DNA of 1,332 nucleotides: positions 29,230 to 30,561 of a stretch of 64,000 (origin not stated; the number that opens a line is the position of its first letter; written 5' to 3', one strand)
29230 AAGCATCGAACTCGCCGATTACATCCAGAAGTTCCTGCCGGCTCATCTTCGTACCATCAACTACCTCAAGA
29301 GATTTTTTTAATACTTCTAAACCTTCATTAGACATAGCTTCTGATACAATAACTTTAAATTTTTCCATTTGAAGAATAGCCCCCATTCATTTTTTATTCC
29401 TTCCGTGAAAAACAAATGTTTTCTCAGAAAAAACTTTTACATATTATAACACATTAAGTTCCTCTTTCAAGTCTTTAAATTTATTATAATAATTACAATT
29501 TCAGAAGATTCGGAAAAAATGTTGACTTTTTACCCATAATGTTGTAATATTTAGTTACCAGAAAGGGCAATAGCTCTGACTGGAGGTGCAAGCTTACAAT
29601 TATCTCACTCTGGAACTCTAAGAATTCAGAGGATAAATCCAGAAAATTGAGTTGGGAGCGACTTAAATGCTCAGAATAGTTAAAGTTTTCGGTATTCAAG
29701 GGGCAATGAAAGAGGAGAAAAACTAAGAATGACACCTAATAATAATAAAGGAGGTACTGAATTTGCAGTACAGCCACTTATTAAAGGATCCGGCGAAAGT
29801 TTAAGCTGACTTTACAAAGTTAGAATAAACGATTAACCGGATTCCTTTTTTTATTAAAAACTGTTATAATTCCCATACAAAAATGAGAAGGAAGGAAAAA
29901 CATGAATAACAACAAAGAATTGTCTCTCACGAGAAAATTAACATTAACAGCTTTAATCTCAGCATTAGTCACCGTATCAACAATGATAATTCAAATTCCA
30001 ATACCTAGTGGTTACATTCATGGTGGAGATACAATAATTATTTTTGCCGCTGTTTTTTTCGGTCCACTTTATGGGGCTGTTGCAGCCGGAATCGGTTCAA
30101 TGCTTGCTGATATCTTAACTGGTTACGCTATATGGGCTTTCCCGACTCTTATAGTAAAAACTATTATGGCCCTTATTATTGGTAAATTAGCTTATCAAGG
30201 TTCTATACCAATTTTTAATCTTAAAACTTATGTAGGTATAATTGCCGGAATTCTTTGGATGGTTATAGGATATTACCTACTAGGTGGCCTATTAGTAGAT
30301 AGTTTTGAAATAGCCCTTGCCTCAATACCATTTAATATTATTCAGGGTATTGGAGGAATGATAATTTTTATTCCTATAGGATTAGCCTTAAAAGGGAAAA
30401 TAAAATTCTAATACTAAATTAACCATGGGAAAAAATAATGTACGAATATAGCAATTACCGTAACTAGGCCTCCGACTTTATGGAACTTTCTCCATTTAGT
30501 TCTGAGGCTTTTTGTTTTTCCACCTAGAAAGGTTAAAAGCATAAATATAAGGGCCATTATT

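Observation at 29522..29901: Unclassified ~300-nt promoter-to-terminator RNA unit (with a 26-codon sORF) upstream of a lone ECF S-component gene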

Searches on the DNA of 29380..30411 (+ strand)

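Call 4: search_rna_families(source=window, start=29380, end=29960, threshold=evalue, max_evalue=10, show_alignments=4)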
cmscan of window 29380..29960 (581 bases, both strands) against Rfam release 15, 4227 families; matches with E-value up to 10: 5.
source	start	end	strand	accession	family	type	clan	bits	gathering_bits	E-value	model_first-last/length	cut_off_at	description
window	29776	29838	+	RF02060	STnc410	Gene; sRNA;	-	18.9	50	0.1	1-158/158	no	Enterobacterial sRNA STnc410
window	29526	29599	-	RF00340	SNORA36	Gene; snRNA; snoRNA; HACA-box;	CL00035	18.5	43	1.2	1-132/132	no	Small nucleolar RNA SNORA36 family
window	29811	29904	+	RF02934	caiA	Gene; sRNA;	-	16.8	55.5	4.6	1-78/78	no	caiA RNA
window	29887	29935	-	RF00832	mir-71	Gene; miRNA;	-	13.5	50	9.9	1-73/73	no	mir-71 microRNA precursor family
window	29900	29960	+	RF01675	CrcZ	Gene; sRNA;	-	8.8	95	5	1-61/398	3'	Pseudomonas sRNA CrcZ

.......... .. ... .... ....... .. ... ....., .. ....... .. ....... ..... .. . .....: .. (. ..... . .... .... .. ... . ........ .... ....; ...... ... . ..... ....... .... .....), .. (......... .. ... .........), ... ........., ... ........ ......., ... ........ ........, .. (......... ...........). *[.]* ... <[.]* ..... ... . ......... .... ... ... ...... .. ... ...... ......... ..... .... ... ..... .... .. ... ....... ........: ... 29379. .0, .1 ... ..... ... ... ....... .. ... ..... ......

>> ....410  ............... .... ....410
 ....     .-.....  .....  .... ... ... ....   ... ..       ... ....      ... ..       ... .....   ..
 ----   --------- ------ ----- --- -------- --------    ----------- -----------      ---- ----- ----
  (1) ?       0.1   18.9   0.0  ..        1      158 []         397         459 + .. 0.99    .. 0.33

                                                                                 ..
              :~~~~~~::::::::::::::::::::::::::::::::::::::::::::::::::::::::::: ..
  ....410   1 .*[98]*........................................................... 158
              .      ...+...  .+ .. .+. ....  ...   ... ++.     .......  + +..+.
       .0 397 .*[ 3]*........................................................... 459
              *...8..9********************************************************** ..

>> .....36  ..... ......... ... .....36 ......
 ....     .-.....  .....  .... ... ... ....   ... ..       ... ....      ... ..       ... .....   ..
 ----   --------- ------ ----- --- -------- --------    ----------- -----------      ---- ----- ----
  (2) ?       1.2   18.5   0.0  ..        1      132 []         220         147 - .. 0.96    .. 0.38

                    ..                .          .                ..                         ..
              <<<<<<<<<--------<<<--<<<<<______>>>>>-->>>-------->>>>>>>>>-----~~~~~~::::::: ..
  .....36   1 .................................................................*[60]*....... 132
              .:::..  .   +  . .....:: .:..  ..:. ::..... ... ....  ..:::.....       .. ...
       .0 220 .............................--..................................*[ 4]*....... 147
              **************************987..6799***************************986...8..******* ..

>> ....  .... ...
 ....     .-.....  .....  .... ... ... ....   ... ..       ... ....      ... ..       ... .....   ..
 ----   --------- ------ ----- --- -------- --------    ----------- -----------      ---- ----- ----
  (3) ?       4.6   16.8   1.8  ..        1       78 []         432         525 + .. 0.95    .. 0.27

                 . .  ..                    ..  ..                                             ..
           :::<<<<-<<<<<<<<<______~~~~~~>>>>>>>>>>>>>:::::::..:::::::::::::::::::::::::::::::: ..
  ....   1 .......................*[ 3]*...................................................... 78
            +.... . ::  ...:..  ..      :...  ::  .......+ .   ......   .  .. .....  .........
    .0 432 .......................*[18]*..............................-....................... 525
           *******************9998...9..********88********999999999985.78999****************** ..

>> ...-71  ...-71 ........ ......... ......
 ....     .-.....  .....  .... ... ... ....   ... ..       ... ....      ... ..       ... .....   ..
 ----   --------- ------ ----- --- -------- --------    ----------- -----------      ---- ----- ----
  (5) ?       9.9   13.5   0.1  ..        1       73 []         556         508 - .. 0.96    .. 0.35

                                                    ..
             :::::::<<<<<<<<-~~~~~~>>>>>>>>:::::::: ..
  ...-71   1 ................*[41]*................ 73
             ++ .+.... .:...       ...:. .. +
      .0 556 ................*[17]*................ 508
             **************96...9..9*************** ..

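Call 10: search_rna_families(sources=[L001, L002, L003, L004, L005, L006, L007, L008, L009, L010, L011, L012, L013], threshold=gathering)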
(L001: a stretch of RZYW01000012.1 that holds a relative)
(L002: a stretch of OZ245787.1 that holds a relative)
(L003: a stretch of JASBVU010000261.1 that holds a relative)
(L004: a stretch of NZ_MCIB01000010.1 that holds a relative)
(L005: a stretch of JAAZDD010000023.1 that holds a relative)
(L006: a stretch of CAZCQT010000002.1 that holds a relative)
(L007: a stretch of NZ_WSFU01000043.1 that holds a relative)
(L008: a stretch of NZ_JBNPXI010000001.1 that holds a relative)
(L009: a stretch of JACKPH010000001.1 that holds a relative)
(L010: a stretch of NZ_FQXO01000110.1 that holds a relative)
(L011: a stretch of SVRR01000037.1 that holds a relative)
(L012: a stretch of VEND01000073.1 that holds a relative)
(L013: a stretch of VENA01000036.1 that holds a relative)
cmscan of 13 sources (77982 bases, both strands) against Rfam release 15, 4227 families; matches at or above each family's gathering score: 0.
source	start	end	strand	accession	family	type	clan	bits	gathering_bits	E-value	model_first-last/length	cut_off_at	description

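Call 44: search_rna_families(sources=[L025, L027, L029, L030, L014, L017, L020, L023, L046, L044, L036], threshold=gathering)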
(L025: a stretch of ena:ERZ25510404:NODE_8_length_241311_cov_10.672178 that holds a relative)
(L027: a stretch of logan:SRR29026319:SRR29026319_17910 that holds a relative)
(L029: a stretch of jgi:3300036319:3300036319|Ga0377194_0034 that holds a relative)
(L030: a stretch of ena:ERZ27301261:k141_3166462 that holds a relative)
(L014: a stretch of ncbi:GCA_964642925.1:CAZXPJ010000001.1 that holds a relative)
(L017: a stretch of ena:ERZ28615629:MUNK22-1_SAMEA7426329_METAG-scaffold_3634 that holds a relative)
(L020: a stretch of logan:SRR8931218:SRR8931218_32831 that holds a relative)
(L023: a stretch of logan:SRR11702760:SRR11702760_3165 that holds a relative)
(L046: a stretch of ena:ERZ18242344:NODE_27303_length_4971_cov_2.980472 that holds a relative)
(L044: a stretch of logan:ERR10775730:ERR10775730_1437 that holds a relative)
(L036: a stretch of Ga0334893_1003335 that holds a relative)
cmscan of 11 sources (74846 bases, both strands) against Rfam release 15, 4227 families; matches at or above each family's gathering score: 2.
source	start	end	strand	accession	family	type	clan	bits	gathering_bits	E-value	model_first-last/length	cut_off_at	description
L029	163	308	+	RF02921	RT-14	Gene; sRNA;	-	75.9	48.1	1.4e-08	1-144/144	no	RT-14 RNA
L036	9374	9454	+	RF01750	ZMP-ZTP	Cis-reg; riboswitch;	-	62.1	39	1.3e-07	1-86/86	no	ZMP/ZTP riboswitch aptamer (pfl RNA motif)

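Call 52: build_rna_model(alignment_id=A5, structure=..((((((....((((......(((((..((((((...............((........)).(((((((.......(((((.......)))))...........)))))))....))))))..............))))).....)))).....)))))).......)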
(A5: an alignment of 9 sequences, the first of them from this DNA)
Model R1 built from alignment A5 (9 sequences, 168 columns); structure: as given.
model positions 165; base pairs 35; branch points 1; effective number of sequences 1.53; information 0.59 bits per position. Calibrated on 0.2 Mb of random sequence (short: E-values are rough).
structure used (alignment columns):
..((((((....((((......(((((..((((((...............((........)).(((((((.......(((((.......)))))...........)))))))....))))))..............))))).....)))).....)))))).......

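Call 53: search_with_rna_model(model_id=R1, sources=[window, L001, L002, L003, L004, L005, L006, L007, L008, L009, L010, L011, L012, L013, L014, L017, L020, L023, L025, L027, L029, L030, L031, L036, L044, L046, L049], max_evalue=10, make_alignment=true, show_alignments=0)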
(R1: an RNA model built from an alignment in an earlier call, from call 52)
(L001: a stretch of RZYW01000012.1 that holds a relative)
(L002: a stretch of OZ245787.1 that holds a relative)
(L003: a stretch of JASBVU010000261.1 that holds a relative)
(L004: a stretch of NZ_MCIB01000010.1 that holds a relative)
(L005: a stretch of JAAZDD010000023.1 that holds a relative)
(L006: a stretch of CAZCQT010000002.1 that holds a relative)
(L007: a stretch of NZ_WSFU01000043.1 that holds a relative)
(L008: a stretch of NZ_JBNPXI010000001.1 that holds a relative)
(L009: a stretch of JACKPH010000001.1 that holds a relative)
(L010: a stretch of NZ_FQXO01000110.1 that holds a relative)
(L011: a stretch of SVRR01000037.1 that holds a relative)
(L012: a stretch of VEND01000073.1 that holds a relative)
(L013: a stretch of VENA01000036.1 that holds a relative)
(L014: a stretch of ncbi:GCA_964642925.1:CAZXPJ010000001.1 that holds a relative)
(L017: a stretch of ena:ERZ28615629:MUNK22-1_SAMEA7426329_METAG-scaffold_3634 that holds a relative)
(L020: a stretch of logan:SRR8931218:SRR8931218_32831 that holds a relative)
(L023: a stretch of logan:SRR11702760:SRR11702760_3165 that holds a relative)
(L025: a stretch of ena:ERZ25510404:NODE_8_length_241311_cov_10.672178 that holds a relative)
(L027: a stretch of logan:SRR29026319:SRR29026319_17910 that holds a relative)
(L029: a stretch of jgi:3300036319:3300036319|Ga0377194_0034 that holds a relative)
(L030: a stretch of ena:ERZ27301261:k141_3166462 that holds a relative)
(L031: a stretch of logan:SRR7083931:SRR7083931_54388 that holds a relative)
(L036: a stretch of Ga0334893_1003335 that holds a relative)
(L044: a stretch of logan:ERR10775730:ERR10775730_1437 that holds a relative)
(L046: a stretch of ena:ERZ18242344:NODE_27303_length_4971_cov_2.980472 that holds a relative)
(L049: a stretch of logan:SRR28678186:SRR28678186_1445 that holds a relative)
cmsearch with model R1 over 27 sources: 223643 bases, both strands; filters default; matches with E-value up to 10: 18.
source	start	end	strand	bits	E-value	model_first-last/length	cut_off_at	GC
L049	2173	2336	+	185.7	1.2e-32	1-165/165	no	0.37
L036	5436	5599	-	184.6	2e-32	1-165/165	no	0.37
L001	2673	2836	+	180.3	1.3e-31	1-165/165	no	0.37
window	29582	29743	+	170.8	8.6e-30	1-165/165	no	0.37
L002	2671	2835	+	163.1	2.5e-28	1-165/165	no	0.31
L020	2375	2539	+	153.5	1.7e-26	1-165/165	no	0.29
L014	3710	3874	+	148.8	1.3e-25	1-165/165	no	0.27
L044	2181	2340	+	148.7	1.4e-25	1-165/165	no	0.38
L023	3681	3841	+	143.1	1.6e-24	1-165/165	no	0.3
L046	2159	2342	+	83.7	3.3e-13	1-165/165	no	0.41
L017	1540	1689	+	34.2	0.00082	1-165/165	no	0.48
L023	3677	3837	-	19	0.65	1-165/165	no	0.32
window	49570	49615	-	15.3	3.3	1-165/165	no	0.26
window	52365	52445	-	14.4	4.8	1-165/165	no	0.28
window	21933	22022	+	14.3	5.2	1-165/165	no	0.32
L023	5846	5935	-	13.4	7.6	1-165/165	no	0.27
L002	6007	6071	+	13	9.1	1-165/165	no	0.28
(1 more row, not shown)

Alignment A6: 18 matches aligned to the model, 238 columns, each read 5' to 3' on its own strand. Consensus structure (alignment columns), stored with it:
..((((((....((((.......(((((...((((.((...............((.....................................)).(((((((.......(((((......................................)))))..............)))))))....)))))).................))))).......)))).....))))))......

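Call 54: search_with_rna_model(model_id=R1, sources=[window, L001, L002, L014, L017, L020, L023, L036, L044, L046, L049], max_evalue=0.01, make_alignment=true, show_alignments=0)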
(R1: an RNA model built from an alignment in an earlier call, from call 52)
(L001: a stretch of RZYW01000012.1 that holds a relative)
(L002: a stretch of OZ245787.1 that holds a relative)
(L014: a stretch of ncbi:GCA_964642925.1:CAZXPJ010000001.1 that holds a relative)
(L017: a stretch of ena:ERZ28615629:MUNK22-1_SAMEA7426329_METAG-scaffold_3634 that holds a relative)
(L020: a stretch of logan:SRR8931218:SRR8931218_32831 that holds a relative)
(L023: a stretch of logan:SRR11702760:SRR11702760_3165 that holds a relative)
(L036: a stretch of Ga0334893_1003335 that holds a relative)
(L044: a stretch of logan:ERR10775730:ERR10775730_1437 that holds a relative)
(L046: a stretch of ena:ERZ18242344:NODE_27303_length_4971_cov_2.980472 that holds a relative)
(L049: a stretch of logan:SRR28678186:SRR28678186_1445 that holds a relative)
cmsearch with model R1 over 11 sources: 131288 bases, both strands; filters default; matches with E-value up to 0.01: 11.
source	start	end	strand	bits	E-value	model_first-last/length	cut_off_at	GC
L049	2173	2336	+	185.7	7.3e-33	1-165/165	no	0.37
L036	5436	5599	-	184.6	1.2e-32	1-165/165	no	0.37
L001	2673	2836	+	180.3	7.9e-32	1-165/165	no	0.37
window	29582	29743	+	170.8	5.1e-30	1-165/165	no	0.37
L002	2671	2835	+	163.1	1.5e-28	1-165/165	no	0.31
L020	2375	2539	+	153.5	1e-26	1-165/165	no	0.29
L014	3710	3874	+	148.8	7.9e-26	1-165/165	no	0.27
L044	2181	2340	+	148.7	8.2e-26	1-165/165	no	0.38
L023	3681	3841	+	143.1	9.2e-25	1-165/165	no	0.3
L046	2159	2342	+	83.7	1.9e-13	1-165/165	no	0.41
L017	1540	1689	+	34.2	0.00048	1-165/165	no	0.48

Alignment A7: 11 matches aligned to the model, 194 columns, each read 5' to 3' on its own strand. Consensus structure (alignment columns), stored with it:
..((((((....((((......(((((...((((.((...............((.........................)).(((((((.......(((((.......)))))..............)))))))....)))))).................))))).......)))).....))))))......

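Call 65: search_rna_families(source=L017, start=1480, end=1890, threshold=evalue, max_evalue=10)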
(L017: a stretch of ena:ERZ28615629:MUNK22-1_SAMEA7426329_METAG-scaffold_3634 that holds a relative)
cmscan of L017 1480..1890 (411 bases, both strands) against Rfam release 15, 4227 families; matches with E-value up to 10: 3.
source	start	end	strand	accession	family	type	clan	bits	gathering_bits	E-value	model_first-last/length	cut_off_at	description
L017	1480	1559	+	RF02900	AaHKsRNA82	Gene; sRNA;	-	18.7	51.4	3.1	1-81/81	no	Aggregatibacter sRNA 82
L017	1797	1889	-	RF02153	NBR2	Gene; lncRNA;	-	18.6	40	2.5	1-63/63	no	Neighbour of BRCA1 gene 2 converved region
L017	1676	1724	-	RF03163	c4-a1b1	Gene; antisense;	CL00128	11.3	46.7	3.8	1-53/53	no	a1, b1 targets of C4 antisense RNA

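Call 66: search_rna_families(source=L046, start=2090, end=2510, threshold=evalue, max_evalue=10)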
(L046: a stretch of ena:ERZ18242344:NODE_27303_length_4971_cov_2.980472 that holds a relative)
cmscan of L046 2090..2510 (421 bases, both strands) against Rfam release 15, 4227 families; matches with E-value up to 10: 5.
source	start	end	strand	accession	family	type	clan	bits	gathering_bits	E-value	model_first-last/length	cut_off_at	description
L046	2359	2440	-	RF01448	S_pombe_snR93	Gene; snRNA; snoRNA; HACA-box;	-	17.8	45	2.3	1-143/143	no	small nucleolar RNA snR93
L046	2402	2447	+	RF01710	Lacto-usp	Gene; sRNA;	-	17.5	50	3.8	1-90/90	no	Lacto-usp RNA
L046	2381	2465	-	RF02321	TtnuHACA14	Gene; snRNA; snoRNA; HACA-box;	-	15.3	100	6.3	1-133/133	no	Tetrahymena snoRNA TtnuHACA14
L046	2090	2230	-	RF02082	STnc540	Gene; sRNA;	-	14.5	38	1.3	1-186/202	3'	Enterobacterial sRNA STnc540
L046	2348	2377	-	RF00018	CsrB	Gene; sRNA;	CL00106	7.9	71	5.4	317-346/356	no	CsrB/RsmB RNA family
